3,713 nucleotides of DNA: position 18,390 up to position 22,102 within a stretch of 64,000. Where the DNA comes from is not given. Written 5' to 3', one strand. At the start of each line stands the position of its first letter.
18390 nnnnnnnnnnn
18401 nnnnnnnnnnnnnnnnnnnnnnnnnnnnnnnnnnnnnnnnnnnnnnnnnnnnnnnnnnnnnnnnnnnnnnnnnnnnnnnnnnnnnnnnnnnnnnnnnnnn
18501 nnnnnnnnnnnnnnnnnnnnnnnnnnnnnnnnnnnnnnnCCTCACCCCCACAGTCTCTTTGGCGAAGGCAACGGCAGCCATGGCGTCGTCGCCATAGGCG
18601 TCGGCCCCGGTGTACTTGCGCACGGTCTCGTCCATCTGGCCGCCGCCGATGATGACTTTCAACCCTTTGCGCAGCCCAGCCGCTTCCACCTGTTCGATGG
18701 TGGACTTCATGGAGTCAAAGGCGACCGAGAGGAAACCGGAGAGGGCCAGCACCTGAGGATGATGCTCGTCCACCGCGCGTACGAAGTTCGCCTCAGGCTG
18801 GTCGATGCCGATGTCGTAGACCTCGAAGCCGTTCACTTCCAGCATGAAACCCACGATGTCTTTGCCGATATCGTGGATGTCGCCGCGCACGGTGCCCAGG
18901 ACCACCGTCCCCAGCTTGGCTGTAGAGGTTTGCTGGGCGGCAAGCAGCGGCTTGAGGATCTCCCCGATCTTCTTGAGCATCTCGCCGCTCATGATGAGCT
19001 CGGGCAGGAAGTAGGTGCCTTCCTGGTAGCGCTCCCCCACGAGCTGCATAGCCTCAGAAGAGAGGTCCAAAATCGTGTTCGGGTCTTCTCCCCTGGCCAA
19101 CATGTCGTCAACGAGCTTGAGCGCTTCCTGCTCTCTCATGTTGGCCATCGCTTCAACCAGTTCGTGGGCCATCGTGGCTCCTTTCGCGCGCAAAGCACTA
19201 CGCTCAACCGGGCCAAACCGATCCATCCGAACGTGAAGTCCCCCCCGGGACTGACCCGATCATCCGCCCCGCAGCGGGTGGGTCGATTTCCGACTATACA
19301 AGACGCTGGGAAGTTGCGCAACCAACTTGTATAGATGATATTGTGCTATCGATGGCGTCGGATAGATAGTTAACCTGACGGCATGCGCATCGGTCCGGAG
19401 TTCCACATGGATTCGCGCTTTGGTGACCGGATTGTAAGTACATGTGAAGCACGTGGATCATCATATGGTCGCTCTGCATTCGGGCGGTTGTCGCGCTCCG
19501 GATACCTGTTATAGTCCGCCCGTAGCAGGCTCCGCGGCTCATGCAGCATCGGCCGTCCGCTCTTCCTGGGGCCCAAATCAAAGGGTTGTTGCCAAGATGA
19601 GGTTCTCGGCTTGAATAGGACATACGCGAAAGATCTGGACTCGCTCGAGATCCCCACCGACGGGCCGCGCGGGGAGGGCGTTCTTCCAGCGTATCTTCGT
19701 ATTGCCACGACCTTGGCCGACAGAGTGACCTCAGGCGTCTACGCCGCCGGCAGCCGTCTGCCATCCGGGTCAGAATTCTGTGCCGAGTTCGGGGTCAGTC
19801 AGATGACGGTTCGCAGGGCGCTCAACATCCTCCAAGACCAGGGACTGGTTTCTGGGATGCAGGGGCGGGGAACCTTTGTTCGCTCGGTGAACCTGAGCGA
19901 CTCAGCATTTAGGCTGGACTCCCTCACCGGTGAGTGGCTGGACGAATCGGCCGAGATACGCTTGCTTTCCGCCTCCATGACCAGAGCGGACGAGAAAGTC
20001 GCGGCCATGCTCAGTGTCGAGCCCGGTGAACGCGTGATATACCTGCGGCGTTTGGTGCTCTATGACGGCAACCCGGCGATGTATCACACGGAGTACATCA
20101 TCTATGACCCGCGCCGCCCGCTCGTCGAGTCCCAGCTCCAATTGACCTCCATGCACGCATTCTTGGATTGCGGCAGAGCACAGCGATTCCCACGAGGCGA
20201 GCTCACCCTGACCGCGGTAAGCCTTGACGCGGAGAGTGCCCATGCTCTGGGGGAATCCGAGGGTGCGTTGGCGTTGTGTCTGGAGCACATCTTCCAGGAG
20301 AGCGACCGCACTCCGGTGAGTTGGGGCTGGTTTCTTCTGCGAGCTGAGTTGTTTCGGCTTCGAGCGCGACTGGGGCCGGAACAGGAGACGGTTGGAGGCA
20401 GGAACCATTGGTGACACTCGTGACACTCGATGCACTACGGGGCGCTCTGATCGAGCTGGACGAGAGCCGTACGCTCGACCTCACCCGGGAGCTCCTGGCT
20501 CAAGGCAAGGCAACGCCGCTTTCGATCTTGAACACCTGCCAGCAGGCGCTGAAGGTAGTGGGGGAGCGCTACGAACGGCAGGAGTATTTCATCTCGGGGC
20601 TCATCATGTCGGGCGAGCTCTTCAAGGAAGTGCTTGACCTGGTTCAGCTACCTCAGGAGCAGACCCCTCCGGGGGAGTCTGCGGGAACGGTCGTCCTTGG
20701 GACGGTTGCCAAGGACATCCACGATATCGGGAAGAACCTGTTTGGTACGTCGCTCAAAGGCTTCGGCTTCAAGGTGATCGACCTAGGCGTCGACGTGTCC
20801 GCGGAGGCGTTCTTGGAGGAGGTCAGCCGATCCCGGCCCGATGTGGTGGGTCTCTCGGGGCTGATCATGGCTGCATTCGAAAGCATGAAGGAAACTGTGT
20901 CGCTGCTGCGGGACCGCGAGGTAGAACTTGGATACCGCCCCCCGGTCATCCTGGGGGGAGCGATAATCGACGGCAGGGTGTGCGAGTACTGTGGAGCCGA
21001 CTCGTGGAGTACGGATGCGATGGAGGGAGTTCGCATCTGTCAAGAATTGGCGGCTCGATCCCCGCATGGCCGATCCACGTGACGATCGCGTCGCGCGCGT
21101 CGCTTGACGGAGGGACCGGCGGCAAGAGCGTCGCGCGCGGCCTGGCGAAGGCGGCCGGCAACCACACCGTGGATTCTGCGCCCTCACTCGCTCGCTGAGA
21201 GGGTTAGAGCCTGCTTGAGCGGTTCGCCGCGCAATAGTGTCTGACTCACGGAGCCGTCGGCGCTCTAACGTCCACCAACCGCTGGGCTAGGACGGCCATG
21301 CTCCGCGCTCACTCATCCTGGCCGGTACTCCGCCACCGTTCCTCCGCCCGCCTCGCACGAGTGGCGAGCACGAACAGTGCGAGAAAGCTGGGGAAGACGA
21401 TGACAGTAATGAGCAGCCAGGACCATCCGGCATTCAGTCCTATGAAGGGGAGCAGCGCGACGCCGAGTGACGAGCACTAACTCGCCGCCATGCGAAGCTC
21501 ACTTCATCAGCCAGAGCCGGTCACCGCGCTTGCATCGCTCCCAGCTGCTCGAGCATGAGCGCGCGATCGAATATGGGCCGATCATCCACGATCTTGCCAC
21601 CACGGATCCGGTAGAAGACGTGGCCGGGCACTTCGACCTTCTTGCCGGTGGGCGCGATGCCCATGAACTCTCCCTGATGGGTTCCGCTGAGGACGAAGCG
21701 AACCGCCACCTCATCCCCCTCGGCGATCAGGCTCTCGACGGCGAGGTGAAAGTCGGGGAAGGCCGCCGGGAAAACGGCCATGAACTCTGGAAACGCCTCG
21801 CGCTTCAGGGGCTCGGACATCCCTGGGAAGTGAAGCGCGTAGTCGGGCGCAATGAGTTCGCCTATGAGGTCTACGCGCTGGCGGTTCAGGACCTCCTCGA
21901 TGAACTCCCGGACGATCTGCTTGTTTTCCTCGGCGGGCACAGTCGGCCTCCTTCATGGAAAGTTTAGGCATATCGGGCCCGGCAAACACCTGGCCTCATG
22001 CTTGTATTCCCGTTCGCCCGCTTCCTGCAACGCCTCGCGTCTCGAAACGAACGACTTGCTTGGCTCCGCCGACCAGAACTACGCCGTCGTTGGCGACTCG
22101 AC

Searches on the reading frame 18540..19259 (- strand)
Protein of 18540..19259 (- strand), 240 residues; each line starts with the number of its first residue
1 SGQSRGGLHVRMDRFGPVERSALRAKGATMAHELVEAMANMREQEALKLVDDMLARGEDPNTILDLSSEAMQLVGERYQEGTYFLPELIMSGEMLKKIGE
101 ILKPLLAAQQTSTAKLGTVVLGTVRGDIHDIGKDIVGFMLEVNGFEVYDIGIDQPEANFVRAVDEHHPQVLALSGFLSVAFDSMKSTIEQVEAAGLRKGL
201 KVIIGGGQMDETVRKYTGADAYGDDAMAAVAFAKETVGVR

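Call 47: search_protein_families(library=pfam, proteins=[window:18540-19259:-], max_evalue=0.001)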
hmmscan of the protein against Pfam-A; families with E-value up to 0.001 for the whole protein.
window:18540-19259:- (240 aa): 2 families
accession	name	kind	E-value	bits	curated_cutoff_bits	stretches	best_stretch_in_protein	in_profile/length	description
PF02310.24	B12-binding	-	5.8e-21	75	32.1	1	118-230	2-120/121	B12 binding domain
PF02607.22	B12-binding_2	-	1.5e-14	54.4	23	1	31-103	2-74/74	B12 binding domain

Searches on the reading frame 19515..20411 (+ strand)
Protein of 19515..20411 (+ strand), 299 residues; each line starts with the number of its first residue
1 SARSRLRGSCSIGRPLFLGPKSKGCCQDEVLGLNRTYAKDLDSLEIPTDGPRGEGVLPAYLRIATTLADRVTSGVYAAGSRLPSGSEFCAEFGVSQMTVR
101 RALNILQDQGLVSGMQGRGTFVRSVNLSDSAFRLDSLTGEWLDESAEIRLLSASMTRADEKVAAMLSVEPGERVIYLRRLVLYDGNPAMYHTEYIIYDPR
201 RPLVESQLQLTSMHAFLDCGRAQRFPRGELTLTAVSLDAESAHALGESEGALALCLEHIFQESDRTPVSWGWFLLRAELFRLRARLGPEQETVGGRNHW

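Call 47: search_protein_families(library=pfam, proteins=[window:19515-20411:+], max_evalue=0.001)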
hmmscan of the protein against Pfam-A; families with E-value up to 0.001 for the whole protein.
window:19515-20411:+ (299 aa): 5 families
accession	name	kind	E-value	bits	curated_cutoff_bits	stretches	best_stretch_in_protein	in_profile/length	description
PF07702.18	UTRA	-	1.1e-19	71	23.8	1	147-281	7-141/141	UTRA domain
PF00392.27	GntR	-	1.6e-17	63.3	27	1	60-122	2-64/64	Bacterial regulatory proteins, gntR family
PF08220.18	HTH_DeoR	-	5.6e-06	26.4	21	1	87-118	19-50/57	DeoR-like helix-turn-helix domain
PF14502.12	HTH_41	-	1.2e-05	25.1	25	1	78-113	2-37/48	Helix-turn-helix domain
PF08279.18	HTH_11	-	0.00097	19.4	25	0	84-119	17-53/55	HTH domain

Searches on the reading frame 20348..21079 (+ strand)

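Call 47: search_protein_families(library=pfam, proteins=[window:20348-21079:+], max_evalue=0.001)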
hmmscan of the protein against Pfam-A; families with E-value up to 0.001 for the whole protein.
window:20348-21079:+ (244 aa): 2 families
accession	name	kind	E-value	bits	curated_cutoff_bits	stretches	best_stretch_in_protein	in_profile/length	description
PF02310.24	B12-binding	-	1.3e-19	70.7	32.1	1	114-228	2-120/121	B12 binding domain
PF02607.22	B12-binding_2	-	1.8e-13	50.9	23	1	27-98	2-72/74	B12 binding domain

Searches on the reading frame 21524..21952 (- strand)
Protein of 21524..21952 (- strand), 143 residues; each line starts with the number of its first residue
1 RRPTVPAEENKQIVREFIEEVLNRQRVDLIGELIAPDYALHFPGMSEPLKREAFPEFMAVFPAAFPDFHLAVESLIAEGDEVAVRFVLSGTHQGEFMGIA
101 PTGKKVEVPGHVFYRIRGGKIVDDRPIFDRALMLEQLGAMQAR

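Call 47: search_protein_families(library=pfam, proteins=[window:21524-21952:-], max_evalue=0.001)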
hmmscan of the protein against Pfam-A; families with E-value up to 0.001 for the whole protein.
window:21524-21952:- (143 aa): 2 families
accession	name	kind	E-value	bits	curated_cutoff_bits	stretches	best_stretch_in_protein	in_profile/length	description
PF07366.18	SnoaL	-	2.7e-37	127.8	28.4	1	13-137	2-126/126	SnoaL-like polyketide cyclase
PF12680.13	SnoaL_2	-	1.9e-23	83.4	27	1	14-123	1-101/102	SnoaL-like domain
